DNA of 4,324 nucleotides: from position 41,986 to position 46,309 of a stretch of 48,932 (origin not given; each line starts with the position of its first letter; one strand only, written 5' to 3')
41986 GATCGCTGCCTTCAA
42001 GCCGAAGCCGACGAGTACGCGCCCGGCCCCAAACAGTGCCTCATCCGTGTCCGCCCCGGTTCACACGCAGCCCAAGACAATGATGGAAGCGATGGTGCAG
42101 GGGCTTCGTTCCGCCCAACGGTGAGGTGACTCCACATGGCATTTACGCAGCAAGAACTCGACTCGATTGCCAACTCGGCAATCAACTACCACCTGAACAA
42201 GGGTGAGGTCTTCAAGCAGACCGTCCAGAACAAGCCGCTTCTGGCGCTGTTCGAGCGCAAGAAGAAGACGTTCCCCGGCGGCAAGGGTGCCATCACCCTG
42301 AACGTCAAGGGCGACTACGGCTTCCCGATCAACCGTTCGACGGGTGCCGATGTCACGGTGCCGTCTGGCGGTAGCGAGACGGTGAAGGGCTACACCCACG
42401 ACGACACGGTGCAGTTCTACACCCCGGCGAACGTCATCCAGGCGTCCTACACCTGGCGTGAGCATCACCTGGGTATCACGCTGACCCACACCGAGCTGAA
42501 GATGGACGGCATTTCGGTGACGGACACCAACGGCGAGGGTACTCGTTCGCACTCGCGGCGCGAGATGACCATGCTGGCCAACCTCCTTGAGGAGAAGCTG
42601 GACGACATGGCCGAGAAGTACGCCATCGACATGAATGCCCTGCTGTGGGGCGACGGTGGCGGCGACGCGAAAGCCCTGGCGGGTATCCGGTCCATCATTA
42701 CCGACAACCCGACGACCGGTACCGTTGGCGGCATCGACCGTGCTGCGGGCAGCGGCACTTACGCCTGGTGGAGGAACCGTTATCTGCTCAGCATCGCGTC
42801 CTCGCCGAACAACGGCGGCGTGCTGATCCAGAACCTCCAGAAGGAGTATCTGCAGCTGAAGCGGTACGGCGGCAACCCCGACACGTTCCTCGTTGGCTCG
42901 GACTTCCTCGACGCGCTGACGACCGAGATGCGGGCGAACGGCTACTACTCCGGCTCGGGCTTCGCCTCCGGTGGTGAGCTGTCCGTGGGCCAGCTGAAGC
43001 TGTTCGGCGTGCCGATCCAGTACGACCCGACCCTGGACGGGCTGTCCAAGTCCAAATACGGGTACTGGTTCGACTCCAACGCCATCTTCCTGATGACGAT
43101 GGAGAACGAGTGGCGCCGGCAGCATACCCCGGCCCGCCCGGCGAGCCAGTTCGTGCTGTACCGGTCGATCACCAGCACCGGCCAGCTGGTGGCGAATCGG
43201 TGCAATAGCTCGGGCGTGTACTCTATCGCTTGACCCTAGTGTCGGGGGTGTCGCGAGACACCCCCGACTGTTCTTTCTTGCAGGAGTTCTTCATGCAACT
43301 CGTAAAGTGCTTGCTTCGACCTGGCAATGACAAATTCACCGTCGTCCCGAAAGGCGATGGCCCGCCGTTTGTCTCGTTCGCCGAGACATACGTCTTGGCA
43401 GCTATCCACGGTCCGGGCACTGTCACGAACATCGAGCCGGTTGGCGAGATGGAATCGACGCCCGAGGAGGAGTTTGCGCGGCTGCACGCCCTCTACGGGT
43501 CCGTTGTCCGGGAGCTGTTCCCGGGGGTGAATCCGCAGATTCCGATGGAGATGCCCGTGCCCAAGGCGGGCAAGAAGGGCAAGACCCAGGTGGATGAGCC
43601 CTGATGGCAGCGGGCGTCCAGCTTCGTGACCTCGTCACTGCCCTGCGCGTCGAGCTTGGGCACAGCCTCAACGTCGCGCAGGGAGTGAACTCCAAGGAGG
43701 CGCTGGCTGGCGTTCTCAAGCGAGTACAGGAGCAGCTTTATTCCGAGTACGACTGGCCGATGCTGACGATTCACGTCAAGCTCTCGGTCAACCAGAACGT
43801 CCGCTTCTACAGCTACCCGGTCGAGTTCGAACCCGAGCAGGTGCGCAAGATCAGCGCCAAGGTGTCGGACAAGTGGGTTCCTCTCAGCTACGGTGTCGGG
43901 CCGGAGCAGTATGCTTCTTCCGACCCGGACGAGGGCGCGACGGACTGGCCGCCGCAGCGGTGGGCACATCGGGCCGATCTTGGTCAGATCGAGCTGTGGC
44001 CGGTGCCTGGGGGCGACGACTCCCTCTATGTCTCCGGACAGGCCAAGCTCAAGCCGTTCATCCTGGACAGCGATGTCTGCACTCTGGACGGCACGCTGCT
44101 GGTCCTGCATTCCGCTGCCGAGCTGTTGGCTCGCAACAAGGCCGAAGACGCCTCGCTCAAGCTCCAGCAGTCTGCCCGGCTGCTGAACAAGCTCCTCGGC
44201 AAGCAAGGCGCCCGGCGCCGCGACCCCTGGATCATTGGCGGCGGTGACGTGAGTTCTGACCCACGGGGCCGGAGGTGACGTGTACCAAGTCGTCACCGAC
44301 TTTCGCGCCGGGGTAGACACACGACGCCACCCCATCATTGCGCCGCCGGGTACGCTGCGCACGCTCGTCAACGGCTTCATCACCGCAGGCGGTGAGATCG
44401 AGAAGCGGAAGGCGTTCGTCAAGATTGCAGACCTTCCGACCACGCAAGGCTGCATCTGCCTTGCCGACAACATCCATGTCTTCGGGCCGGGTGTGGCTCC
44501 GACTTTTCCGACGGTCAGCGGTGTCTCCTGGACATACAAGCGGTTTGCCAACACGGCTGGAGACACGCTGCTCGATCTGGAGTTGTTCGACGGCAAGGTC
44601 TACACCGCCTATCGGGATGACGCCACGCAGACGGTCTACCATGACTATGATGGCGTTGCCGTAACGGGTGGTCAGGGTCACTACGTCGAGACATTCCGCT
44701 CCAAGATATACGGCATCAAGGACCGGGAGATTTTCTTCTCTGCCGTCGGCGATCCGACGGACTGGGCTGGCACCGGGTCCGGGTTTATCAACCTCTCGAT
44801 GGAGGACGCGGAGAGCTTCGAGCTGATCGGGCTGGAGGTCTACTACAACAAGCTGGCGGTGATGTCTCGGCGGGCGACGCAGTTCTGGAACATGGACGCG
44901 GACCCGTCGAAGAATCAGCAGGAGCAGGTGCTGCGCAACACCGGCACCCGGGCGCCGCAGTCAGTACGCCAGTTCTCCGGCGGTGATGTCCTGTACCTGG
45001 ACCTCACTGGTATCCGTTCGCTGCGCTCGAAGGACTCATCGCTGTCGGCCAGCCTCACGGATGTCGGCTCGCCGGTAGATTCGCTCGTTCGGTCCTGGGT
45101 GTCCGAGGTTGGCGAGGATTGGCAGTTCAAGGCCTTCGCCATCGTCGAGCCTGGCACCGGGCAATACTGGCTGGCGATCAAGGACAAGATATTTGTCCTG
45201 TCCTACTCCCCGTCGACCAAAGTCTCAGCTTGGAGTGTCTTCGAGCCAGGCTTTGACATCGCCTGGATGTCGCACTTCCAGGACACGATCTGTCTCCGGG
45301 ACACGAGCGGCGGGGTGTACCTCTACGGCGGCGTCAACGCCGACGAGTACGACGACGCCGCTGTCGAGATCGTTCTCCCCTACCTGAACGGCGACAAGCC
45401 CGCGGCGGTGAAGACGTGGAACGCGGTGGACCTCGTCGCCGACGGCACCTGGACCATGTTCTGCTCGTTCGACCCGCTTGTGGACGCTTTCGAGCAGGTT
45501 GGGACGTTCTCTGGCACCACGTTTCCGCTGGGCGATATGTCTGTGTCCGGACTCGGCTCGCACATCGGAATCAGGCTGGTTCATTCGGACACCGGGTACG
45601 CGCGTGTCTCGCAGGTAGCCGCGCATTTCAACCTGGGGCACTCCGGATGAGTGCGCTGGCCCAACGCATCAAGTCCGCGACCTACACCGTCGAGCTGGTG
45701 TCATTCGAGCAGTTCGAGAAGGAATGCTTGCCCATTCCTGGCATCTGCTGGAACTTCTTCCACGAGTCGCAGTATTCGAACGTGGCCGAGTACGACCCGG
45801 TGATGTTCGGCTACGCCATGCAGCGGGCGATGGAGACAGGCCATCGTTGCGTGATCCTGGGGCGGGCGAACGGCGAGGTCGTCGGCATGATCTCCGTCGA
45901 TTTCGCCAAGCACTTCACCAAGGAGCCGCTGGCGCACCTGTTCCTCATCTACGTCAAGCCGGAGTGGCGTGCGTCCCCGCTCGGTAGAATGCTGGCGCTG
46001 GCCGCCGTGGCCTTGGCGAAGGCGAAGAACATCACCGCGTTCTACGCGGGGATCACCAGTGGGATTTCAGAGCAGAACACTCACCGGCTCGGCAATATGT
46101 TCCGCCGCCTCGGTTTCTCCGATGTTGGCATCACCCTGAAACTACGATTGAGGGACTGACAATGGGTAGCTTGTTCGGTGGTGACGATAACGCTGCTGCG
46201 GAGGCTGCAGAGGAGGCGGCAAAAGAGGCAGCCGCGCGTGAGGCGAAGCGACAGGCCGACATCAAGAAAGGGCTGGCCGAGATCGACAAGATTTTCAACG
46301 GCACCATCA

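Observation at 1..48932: Hexamer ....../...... is roughly 7-fold over-represented genome-wide, against codon preference and in a patchy pattern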

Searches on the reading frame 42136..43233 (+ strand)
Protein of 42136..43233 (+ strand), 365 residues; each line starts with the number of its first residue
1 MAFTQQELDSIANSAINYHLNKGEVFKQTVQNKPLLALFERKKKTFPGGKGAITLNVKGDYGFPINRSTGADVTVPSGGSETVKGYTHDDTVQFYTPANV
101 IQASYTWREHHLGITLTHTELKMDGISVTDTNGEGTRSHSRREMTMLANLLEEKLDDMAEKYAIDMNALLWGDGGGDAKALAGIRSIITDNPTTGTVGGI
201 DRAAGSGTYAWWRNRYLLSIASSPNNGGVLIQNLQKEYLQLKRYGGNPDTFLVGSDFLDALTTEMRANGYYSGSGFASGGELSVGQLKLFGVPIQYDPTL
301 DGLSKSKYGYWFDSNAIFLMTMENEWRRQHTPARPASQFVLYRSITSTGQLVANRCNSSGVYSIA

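Call 11: search_protein_families(library=phrogs, proteins=[window:42136-43233:+], max_evalue=0.001)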
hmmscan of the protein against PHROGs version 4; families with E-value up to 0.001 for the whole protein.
window:42136-43233:+ (365 aa): 1 family
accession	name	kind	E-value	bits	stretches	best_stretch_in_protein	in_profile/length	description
phrog_9953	-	head and packaging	1.8e-44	153.4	1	73-362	55-326/329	major head protein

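Call 16: find_encoding_contigs(protein=window:42136-43233:+, flank=10000, max_places=10)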
Protein window:42136-43233:+ (365 aa): 7 contigs read that carry it; 4 places shown.
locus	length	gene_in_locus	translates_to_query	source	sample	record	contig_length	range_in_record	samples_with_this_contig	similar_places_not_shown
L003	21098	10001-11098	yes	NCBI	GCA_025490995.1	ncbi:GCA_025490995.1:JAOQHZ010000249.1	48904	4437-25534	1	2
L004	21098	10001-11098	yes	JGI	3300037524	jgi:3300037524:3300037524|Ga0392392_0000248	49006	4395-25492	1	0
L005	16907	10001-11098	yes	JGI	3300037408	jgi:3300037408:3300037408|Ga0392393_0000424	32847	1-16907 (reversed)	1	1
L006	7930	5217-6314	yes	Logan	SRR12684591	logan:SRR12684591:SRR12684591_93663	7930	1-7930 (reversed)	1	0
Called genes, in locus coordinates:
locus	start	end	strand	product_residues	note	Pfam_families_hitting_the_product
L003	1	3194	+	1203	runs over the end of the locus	PF26209:Phage_phiTE_241_C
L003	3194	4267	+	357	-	-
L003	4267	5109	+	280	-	-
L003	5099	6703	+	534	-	PF03237:Terminase_6N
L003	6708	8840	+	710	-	-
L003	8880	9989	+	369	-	-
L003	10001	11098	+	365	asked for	-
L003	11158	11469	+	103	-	-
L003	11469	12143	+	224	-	-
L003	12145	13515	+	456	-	-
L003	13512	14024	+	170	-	PF00583:Acetyltransf_1, PF13508:Acetyltransf_7 (weak)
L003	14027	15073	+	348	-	-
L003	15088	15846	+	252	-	-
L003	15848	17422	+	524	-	-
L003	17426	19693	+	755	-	-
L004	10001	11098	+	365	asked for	-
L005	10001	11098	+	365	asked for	-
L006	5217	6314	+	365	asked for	-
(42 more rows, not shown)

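Call 17: find_homologous_proteins(query=window:42136-43233:+)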
Query window:42136-43233:+ (365 aa): 2747 proteins with E <= 0.001 among 5489 candidates; the best 120 are listed.
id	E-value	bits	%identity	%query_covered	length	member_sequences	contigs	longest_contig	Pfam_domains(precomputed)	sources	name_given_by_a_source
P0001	1.4e-245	832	100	100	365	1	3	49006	-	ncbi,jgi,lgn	jgi:hypothetical protein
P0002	1.8e-216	736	88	100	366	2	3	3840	-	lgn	-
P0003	4.7e-148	511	63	100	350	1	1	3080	-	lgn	-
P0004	2.3e-144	499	61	100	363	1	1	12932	-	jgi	-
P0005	1.9e-141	489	60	100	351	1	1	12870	-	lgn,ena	-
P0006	4.6e-140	485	61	100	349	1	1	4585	-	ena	-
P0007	2.7e-139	482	61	100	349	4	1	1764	-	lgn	-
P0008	1.3e-138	480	60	100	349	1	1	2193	-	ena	-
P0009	5.6e-138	478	58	100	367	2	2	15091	-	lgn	-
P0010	5.7e-138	478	60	100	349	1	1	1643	-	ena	-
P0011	6.0e-138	478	57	100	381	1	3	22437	-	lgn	-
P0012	1.6e-137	476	58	100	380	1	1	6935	-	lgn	-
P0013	1.0e-136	474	59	100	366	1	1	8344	PF17236.9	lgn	-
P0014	1.9e-136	473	58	100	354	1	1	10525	-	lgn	-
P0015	2.9e-136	472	59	100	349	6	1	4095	-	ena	-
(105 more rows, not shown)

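Call 18: search_dna_similar(query=window:42136-43233:+, collection=phages, mode=protein, max_rows=40)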
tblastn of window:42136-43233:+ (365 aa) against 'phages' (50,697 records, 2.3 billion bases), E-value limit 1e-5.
Records with a match: 2; places in all: 2; records where one place covers at least 80% of the query: 2.
Best place of each record, by identity: <60% 2.
By first word of the organism name: Microcystis 1; Rhizobium 1.
By host as written in the record: Microcystis aeruginosa FACHB-1326 1; Rhizobium phaseoli INC1-2 1.
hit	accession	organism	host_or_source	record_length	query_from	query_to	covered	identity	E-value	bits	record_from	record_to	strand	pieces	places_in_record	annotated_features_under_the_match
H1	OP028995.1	Microcystis phage Mae-Yong1326-1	Microcystis aeruginosa FACHB-1326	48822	1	365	100%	56.8%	8e-119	384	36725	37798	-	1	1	major capsid protein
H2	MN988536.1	Rhizobium phage RHph_N65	Rhizobium phaseoli INC1-2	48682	1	365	100%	40.1%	2e-62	221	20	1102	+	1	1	hypothetical protein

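Call 23: find_related_loci(query=A1, collection=viral_contigs, flank=10000)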
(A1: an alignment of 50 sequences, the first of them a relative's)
Query A1 (365 aa) in viral_contigs; peptide patterns used: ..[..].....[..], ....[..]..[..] (x = any residue, [..] = any of these).
524 stretches matched a pattern; 412 encode a relative of the query (tblastn E <= 1e-3); the best 80 are kept; 80 distinct loci.
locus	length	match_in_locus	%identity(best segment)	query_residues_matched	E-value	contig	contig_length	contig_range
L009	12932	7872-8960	61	1-365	3e-151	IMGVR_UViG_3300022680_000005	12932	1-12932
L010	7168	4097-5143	61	1-365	3e-149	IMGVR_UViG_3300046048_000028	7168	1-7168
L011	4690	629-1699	58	1-365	1e-143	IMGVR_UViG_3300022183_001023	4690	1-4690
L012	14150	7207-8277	58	1-365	2e-141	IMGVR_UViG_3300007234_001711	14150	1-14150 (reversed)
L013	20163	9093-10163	58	1-365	2e-141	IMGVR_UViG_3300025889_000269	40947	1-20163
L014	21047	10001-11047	58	1-365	9e-140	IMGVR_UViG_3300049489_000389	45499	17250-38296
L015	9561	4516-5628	57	1-365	8e-140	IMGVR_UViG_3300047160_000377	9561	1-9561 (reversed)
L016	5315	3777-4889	57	1-365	5e-139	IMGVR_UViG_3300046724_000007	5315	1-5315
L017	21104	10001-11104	55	1-365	2e-137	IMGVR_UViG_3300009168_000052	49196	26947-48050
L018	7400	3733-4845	57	1-365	9e-138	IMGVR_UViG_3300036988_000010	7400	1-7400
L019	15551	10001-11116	55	1-365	4e-136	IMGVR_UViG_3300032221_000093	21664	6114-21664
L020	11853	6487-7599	56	1-365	7e-136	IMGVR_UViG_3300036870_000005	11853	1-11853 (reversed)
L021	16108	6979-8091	55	1-365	1e-135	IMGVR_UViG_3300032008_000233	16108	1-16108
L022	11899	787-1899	56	1-365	1e-135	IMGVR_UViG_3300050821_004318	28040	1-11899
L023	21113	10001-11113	56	1-365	2e-135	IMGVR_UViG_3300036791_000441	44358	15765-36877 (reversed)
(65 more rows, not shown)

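Call 54: find_related_loci(query=A1, collection=genome_contigs, flank=10000)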
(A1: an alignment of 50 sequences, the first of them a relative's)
Query A1 (365 aa) in genome_contigs; peptide patterns used: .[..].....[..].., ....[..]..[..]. (x = any residue, [..] = any of these).
471 stretches matched a pattern; 3 encode a relative of the query (tblastn E <= 1e-3); 3 distinct loci.
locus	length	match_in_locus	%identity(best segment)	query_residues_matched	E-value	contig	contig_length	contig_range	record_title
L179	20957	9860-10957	54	1-364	2e-127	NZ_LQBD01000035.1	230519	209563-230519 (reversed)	Brucella anthropi strain OA9225 NODE_5, whole genome shotgun sequence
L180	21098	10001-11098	53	1-364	4e-126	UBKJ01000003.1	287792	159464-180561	Rhizobiales bacterium isolate AFS002495 genome assembly, contig: contig_3, whole genome shotgun sequence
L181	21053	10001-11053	41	1-364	3e-87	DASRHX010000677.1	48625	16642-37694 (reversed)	MAG TPA_asm: Bryobacteraceae bacterium isolate SMAG_U10095 k141_3007059, whole genome shotgun sequence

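Call 90: search_dna_similar(query=window:42136-43233:+, collection=plasmids, mode=protein, max_rows=20)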
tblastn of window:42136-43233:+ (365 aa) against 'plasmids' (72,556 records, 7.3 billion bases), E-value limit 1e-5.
Records with a match: 2; places in all: 2; records where one place covers at least 80% of the query: 0.
Best place of each record, by identity: <60% 2.
By first word of the organism name: Stenotrophomonas 2.
By predicted mobility (MOB-suite, as given by PLSDB): non-mobilizable 2.
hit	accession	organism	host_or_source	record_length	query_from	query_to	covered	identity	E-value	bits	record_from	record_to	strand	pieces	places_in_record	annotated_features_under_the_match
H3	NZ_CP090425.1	Stenotrophomonas maltophilia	bateria,From China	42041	84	365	77%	29.2%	1e-20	101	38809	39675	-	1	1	phage major capsid protein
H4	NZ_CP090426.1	Stenotrophomonas maltophilia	bateria,From China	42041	84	365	77%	29.2%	1e-20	101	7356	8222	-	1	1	phage major capsid protein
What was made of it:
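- Tried and rejected: No prophage of the family was found in plasmids, so no same-replicon host control was possible (call 90).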

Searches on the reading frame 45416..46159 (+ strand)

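Call 11: search_protein_families(library=phrogs, proteins=[window:45416-46159:+], max_evalue=0.001)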
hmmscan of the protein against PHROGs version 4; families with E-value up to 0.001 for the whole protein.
window:45416-46159:+ (247 aa): 1 family
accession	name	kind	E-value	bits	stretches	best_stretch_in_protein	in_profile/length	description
phrog_1249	-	other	8.7e-18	65.7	1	113-242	27-154/180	acetyltransferase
